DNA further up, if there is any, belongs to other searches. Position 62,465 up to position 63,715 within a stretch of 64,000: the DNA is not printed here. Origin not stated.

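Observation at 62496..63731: RhuM/Fic gene bracketed by 27-bp hairpin direct repeats, next to a 5'-truncated autotransporter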

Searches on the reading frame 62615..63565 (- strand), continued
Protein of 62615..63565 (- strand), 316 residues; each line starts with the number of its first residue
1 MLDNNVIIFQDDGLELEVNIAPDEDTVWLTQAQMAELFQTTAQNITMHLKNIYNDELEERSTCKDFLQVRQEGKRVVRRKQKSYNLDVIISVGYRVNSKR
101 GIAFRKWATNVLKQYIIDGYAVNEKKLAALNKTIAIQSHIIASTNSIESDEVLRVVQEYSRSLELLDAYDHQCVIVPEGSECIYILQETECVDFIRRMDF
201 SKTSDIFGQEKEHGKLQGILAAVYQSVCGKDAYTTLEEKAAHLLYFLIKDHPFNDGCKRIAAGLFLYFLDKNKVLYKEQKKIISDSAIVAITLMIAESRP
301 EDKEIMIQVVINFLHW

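Call 22: find_related_loci(query=A1, collection=metagenome_contigs, flank=4000)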
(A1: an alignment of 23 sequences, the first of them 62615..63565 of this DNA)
Query A1 (316 aa) in metagenome_contigs; peptide patterns used: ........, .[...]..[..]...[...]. (x = any residue, [..] = any of these).
600 stretches matched a pattern (row limit reached: there are more); 587 encode a relative of the query (tblastn E <= 1e-3); the best 80 are kept; 80 distinct loci.
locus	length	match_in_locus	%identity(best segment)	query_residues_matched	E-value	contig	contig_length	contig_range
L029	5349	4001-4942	66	1-316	4e-144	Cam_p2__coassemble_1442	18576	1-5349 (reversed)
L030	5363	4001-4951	60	2-316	5e-131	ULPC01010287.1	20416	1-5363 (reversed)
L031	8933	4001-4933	61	2-316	3e-128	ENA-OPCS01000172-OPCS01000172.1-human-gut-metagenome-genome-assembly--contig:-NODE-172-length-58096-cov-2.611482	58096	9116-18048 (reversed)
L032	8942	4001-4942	58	2-316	4e-127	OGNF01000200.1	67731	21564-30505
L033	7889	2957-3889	59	2-316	7e-125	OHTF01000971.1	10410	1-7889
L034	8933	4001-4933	58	2-316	1e-122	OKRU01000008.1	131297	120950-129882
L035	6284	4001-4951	57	2-316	3e-118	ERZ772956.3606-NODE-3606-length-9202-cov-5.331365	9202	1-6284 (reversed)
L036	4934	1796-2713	55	9-314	1e-114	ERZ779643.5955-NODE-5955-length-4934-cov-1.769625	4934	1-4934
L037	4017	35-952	55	1-314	3e-115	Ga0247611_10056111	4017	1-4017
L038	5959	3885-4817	55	3-314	1e-112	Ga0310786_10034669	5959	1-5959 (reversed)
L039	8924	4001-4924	56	3-314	2e-111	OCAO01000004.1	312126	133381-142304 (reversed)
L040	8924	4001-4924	56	3-314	2e-111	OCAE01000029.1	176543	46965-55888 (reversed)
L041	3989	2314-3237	56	3-314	9e-113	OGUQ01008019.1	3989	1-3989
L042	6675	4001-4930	54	3-314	5e-111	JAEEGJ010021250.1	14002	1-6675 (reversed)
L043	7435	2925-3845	54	2-314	1e-110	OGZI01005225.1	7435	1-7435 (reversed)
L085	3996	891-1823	51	4-314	3e-102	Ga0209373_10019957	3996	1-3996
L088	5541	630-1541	51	2-312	5e-101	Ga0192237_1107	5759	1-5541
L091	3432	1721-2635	50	6-315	8e-101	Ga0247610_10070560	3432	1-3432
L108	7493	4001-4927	48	1-314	2e-94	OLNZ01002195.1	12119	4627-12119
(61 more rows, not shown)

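Call 30: search_protein_families(library=pfam, proteins=[L091:595-1557:-, L091:2798-3100:-, L085:1943-3121:-, L085:3118-3447:-], max_evalue=0.01)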
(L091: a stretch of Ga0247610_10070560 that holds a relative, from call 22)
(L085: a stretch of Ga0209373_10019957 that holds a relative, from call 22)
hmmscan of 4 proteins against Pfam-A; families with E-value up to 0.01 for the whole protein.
L091:595-1557:- (320 aa): 5 families
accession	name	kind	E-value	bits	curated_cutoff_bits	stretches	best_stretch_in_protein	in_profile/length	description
PF12146.15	Hydrolase_4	-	9.8e-14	51.7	27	1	72-188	3-129/239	Serine aminopeptidase, S33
PF12697.13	Abhydrolase_6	-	2e-11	45.4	26.3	1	76-175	1-97/217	Alpha/beta hydrolase family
PF00561.26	Abhydrolase_1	-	3.9e-10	40.2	25.8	1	75-172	2-102/245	alpha/beta hydrolase fold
PF00326.27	Peptidase_S9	-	4.5e-10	39.8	22.6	1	92-277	6-209/213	Prolyl oligopeptidase family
PF10230.15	LIDHydrolase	-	3.2e-05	24.2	27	1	138-175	82-121/262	Lipid-droplet associated hydrolase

L091:2798-3100:- (100 aa): 11 families
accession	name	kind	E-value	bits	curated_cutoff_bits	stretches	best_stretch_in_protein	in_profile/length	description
PF00085.26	Thioredoxin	-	5.7e-30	103.8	23.5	1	6-99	5-102/103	Thioredoxin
PF13098.12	Thioredoxin_2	-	5.2e-10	40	27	1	16-97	4-103/104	Thioredoxin-like domain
PF13728.12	TraF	-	1.9e-06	28.3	23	1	18-80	130-203/224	F plasmid transfer operon protein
PF13905.12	Thioredoxin_8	-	4.5e-06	27.4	27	1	19-46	3-30/94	Thioredoxin-like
PF14595.12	Thioredoxin_9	-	0.00027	21.3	25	1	12-79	36-107/129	Thioredoxin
PF13192.12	Thioredoxin_3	-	0.001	19.5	24.8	1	26-75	7-55/76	Thioredoxin domain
PF08534.16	Redoxin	-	0.004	17.4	26.6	1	12-45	24-57/148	Redoxin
PF04756.19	OST3_OST6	-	0.0041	17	27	1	40-83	57-109/294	OST3 / OST6 family, transporter family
PF05768.20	Glrx-like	-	0.0068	17.2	26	1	29-73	10-53/77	Glutaredoxin-like domain (DUF836)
PF02966.22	DIM1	-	0.0069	16.6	27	1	1-99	1-104/133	Mitosis protein DIM1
PF13899.12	Thioredoxin_7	-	0.0086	16.6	27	0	19-76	19-81/83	Thioredoxin-like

L085:1943-3121:- (392 aa): 1 family
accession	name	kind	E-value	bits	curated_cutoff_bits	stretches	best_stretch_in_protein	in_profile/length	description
PF11193.13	DUF2812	-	2e-29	102.5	27.8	2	224-331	3-108/110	Protein of unknown function (DUF2812)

L085:3118-3447:- (109 aa): 2 families
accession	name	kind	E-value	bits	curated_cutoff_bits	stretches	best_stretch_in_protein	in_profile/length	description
PF03551.20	PadR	-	3.7e-14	52.9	27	1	25-86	7-72/75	Transcriptional regulator PadR-like family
PF22194.2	F-93_WHD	-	0.0043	17.5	28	1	25-83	9-62/62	F-93, winged-helix domain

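Call 35: find_homologous_proteins(query=L006:6479-7834:+, max_evalue=1e-60)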
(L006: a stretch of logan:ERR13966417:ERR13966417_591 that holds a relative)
Query L006:6479-7834:+ (451 aa): 4246 proteins with E <= 1e-60 among 8000 candidates; the best 120 are listed.
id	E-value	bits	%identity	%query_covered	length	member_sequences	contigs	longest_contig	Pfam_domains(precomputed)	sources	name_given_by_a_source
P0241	7.1e-290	980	100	100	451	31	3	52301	PF01554.24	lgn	-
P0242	1.0e-288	976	99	100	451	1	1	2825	PF01554.24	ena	-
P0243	2.7e-266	902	90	100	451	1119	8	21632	PF01554.24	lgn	-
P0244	1.4e-264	896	90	100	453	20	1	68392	PF01554.24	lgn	-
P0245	2.5e-264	895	90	100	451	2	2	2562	PF01554.24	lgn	-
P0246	1.5e-261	886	89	100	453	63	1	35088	PF01554.24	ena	-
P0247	5.8e-256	868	86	100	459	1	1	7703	PF01554.24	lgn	-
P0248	1.1e-255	867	87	100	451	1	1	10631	PF01554.24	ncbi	-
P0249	5.0e-254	861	88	100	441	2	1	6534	PF01554.24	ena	-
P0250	9.6e-254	860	87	100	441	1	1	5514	PF01554.24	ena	-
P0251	2.3e-242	823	83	100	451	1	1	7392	PF01554.24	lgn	-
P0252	2.0e-235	800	86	96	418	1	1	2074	PF01554.24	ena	-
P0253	9.4e-209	712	72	97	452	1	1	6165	PF01554.24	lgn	-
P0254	1.5e-208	712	72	97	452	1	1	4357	PF01554.24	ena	-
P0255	3.0e-208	711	72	98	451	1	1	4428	PF01554.24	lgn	-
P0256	3.1e-208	711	70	99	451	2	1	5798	PF01554.24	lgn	-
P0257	3.6e-208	710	72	97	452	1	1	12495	PF01554.24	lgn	-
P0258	4.4e-208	710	71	98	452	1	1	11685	PF01554.24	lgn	-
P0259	6.1e-208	710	71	98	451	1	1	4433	PF01554.24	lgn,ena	-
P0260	6.8e-208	709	72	97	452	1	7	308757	PF01554.24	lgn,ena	-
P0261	7.1e-208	709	72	98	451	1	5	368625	PF01554.24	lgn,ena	-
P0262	7.8e-208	709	72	97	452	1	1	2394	PF01554.24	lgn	-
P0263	8.3e-208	709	71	98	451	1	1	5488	PF01554.24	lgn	-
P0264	8.3e-208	709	72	98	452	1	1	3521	PF01554.24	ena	-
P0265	1.0e-207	709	71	98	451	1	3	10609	PF01554.24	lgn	-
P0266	1.1e-207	709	72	97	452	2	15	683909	PF01554.24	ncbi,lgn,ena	-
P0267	1.1e-207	709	72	98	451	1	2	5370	PF01554.24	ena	-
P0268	1.3e-207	708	71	98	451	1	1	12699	PF01554.24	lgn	-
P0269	1.5e-207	708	72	97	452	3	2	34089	PF01554.24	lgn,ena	-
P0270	1.6e-207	708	71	98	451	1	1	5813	PF01554.24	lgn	-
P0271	1.8e-207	708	72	97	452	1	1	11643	PF01554.24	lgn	-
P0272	1.8e-207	708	71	98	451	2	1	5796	PF01554.24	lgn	-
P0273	1.9e-207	708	72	97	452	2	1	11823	PF01554.24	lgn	-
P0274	2.0e-207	708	71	98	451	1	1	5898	PF01554.24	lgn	-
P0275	2.1e-207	708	72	97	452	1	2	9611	PF01554.24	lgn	-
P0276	2.3e-207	708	71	98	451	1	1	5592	PF01554.24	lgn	-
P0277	2.3e-207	708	71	98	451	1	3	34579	PF01554.24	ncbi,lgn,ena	-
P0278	2.5e-207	708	72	97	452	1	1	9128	PF01554.24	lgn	-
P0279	2.5e-207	708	72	97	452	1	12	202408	PF01554.24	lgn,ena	-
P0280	2.6e-207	707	72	97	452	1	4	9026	PF01554.24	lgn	-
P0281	2.7e-207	707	72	97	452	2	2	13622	PF01554.24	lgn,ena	-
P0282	2.7e-207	707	72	97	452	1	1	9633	PF01554.24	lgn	-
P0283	2.9e-207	707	71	98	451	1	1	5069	PF01554.24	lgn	-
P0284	3.1e-207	707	72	97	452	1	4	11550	PF01554.24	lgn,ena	-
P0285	3.2e-207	707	71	98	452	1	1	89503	PF01554.24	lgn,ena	-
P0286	3.4e-207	707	72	97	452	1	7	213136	PF01554.24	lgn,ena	-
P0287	3.5e-207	707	72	97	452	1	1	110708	PF01554.24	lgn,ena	-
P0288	3.6e-207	707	72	97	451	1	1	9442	PF01554.24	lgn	-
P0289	3.7e-207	707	72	97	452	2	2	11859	PF01554.24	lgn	-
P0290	3.9e-207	707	72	97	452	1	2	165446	PF01554.24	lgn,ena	-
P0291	4.0e-207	707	72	97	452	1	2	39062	PF01554.24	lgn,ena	-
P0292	4.1e-207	707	72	97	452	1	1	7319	PF01554.24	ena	-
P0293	4.3e-207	707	72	97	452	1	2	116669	PF01554.24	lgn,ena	-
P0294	4.4e-207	707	72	97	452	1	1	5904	PF01554.24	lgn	-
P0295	4.6e-207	707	72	97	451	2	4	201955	PF01554.24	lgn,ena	-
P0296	4.8e-207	707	71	98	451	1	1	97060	PF01554.24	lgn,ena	-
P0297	4.9e-207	707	72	97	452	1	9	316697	PF01554.24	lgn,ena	-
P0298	5.2e-207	706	72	97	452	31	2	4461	PF01554.24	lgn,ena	-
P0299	5.3e-207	706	72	97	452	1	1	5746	PF01554.24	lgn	-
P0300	5.3e-207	706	72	97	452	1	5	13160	PF01554.24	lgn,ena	-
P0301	5.4e-207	706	72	97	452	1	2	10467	PF01554.24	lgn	-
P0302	5.7e-207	706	71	98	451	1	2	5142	PF01554.24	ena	-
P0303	5.9e-207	706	71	98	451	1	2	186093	PF01554.24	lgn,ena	-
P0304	5.9e-207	706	72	97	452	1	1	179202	PF01554.24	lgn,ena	-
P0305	5.9e-207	706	71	98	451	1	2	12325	PF01554.24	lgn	-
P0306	6.2e-207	706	72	97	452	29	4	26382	PF01554.24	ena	-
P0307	6.3e-207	706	72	97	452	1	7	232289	PF01554.24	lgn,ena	-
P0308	6.5e-207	706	72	97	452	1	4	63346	PF01554.24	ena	-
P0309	6.5e-207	706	72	97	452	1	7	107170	PF01554.24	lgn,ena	-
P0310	6.6e-207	706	72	97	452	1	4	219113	PF01554.24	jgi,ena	jgi:MATE family multidrug resistance protein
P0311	6.6e-207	706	72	97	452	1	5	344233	PF01554.24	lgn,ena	-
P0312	6.7e-207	706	72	97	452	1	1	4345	PF01554.24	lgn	-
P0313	6.7e-207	706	72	97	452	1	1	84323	PF01554.24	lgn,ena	-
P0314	6.8e-207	706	72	97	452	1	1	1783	PF01554.24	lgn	-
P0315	6.8e-207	706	72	97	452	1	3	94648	PF01554.24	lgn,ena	-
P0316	6.8e-207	706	72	97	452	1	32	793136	PF01554.24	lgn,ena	-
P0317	6.8e-207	706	72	97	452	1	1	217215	PF01554.24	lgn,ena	-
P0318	7.3e-207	706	72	97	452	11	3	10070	PF01554.24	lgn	-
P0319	7.4e-207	706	72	97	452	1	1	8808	PF01554.24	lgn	-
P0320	7.6e-207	706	72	97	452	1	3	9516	PF01554.24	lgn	-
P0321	8.2e-207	706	71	98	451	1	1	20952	PF01554.24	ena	-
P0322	8.3e-207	706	72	97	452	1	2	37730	PF01554.24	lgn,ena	-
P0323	8.3e-207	706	72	97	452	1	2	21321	PF01554.24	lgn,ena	-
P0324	8.6e-207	706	72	97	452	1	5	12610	PF01554.24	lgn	-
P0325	8.9e-207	706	71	98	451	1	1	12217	PF01554.24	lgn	-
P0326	9.1e-207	706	72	97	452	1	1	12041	PF01554.24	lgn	-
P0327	9.3e-207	706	72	97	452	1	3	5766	PF01554.24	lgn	-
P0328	9.6e-207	706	71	98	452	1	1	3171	PF01554.24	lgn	-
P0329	9.8e-207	706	72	97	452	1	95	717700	PF01554.24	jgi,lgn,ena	-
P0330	9.8e-207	706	71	99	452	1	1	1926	PF01554.24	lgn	-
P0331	9.9e-207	706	72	97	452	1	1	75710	PF01554.24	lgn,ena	-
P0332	1.0e-206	706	72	97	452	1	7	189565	PF01554.24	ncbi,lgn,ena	-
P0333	1.1e-206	705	72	97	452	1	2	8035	PF01554.24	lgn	-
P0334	1.1e-206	705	72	97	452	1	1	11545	PF01554.24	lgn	-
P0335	1.1e-206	705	72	97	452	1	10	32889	PF01554.24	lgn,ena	-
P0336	1.2e-206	705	71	98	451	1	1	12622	PF01554.24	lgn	-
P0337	1.2e-206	705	72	97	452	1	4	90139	PF01554.24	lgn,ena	-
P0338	1.2e-206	705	72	97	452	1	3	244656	PF01554.24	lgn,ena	-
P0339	1.2e-206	705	71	98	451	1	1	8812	PF01554.24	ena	-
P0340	1.2e-206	705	71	98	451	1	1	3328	PF01554.24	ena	-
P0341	1.2e-206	705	72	97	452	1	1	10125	PF01554.24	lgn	-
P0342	1.3e-206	705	72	97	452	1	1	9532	PF01554.24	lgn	-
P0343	1.3e-206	705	72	97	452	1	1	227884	PF01554.24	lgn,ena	-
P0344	1.4e-206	705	72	97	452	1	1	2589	PF01554.24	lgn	-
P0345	1.4e-206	705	71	97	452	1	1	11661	PF01554.24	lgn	-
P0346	1.4e-206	705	72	97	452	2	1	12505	PF01554.24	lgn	-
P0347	1.4e-206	705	72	97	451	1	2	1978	PF01554.24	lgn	-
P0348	1.5e-206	705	71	98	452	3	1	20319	PF01554.24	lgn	-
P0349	1.5e-206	705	72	97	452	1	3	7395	PF01554.24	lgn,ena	-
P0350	1.5e-206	705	72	97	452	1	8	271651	PF01554.24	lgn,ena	-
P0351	1.5e-206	705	72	97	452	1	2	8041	PF01554.24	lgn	-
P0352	1.5e-206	705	72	97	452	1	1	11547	PF01554.24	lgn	-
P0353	1.5e-206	705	72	97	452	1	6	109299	PF01554.24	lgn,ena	-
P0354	1.6e-206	705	72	97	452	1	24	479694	PF01554.24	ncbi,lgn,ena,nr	ncbi:MATE family efflux transporter [Phascolarctobacterium faecium]|nr:MATE family efflux transporte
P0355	1.6e-206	705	71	98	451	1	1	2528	PF01554.24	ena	-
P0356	1.6e-206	705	71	98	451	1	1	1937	PF01554.24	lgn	-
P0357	1.7e-206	705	72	97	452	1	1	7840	PF01554.24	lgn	-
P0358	1.8e-206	705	71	97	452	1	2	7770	PF01554.24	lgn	-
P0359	1.8e-206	705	71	97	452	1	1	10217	PF01554.24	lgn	-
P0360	1.8e-206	705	72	97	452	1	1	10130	PF01554.24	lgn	-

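Call 36: find_encoding_contigs(protein=P0244, flank=7000, max_places=4)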
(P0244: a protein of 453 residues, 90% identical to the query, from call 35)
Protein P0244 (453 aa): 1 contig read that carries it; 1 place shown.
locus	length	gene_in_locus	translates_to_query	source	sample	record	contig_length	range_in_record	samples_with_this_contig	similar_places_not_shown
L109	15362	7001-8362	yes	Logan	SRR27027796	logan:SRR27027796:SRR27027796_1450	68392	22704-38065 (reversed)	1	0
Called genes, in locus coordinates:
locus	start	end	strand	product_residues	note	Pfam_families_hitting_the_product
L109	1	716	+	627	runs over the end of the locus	PF00990:GGDEF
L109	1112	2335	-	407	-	PF07690:MFS_1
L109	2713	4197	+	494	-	PF01935:DUF87, PF05872:HerA_C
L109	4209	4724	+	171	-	PF00545:Ribonuclease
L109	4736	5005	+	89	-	PF01337:Barstar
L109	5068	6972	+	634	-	PF00005:ABC_tran, PF00006:ATP-synt_ab (faint), PF02463:SMC_N (faint), PF13476:AAA_23 (faint), PF13555:AAA_29 (faint), PF12848:ABC_tran_Xtn, PF00005:ABC_tran, PF16326:ABC_tran_CTD, +4 more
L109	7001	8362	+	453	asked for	PF01554:MatE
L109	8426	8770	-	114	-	PF00190:Cupin_1, PF01050:MannoseP_isomer (weak), PF07883:Cupin_2, PF05899:Cupin_3 (weak)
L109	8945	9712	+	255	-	PF00497:SBP_bac_3, PF12974:Phosphonate-bd (weak)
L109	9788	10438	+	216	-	PF00528:BPD_transp_1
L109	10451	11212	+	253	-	PF02463:SMC_N (faint), PF00005:ABC_tran, PF13304:AAA_21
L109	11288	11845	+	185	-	-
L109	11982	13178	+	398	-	PF00083:Sugar_tr (weak), PF07690:MFS_1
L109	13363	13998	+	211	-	PF03358:FMN_red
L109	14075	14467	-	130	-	PF22636:FlK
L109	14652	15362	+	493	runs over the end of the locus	PF00501:AMP-binding, PF13193:AMP-binding_C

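Call 37: find_encoding_contigs(protein=P0246, flank=7000, max_places=4)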
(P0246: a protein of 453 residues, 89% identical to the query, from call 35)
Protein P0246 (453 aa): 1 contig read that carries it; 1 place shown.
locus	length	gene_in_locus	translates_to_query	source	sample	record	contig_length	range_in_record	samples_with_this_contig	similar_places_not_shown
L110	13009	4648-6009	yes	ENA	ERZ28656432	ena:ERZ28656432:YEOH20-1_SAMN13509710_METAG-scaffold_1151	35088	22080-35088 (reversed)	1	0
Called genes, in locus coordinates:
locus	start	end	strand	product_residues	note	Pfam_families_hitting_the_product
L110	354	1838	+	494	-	PF01935:DUF87, PF05872:HerA_C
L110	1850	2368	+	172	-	PF00545:Ribonuclease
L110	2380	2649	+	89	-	PF01337:Barstar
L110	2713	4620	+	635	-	PF00005:ABC_tran, PF02463:SMC_N (faint), PF13555:AAA_29 (faint), PF05729:NACHT (faint), PF13191:AAA_16 (faint), PF12848:ABC_tran_Xtn, PF00005:ABC_tran, PF16326:ABC_tran_CTD, +3 more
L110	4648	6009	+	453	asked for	PF01554:MatE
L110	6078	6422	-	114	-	PF01050:MannoseP_isomer (weak), PF00190:Cupin_1, PF02311:AraC_binding, PF07883:Cupin_2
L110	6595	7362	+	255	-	PF00497:SBP_bac_3, PF12974:Phosphonate-bd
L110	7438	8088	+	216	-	PF00528:BPD_transp_1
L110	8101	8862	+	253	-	PF02463:SMC_N, PF00005:ABC_tran, PF13304:AAA_21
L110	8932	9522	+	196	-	PF01965:DJ-1_PfpI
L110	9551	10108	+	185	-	-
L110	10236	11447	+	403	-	PF00083:Sugar_tr (weak), PF07690:MFS_1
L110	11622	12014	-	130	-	PF22636:FlK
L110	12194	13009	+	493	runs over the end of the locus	PF00501:AMP-binding, PF13193:AMP-binding_C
